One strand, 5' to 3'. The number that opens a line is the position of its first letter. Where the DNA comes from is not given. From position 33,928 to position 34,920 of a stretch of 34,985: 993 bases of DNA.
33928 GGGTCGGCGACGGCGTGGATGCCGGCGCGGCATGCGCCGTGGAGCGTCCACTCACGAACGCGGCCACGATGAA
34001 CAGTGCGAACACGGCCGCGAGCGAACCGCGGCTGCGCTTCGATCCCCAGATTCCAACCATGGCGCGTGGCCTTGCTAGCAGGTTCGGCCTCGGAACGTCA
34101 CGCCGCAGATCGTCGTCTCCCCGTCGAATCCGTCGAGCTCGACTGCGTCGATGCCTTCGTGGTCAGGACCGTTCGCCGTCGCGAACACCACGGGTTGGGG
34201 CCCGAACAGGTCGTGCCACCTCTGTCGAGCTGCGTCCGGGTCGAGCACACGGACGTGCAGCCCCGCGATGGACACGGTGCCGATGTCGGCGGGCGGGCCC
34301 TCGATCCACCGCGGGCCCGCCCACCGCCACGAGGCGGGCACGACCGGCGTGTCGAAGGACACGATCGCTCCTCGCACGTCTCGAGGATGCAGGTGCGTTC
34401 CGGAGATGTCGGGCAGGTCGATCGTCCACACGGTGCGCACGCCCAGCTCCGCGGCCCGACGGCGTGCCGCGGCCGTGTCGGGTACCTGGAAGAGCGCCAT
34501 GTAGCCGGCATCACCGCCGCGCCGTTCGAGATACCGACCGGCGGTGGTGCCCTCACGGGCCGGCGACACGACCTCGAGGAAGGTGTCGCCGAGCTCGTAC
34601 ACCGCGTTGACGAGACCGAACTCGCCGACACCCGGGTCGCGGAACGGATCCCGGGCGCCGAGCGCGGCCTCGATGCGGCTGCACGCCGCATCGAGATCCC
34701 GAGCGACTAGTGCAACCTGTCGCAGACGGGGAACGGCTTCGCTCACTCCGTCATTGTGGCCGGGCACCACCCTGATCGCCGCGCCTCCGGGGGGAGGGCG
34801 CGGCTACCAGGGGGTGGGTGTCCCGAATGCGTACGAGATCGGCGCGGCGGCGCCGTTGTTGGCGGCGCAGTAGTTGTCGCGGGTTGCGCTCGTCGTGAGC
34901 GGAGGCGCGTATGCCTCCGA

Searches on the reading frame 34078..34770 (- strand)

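Call 87: search_protein_families(library=pfam, proteins=[window:34078-34770:-], max_evalue=0.001)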
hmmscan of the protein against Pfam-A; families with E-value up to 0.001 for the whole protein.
window:34078-34770:- (231 aa): 1 family
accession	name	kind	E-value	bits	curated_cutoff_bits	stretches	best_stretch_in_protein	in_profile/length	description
PF13468.12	Glyoxalase_3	-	7.8e-10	39.5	25.1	1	19-188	4-175/176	Glyoxalase-like domain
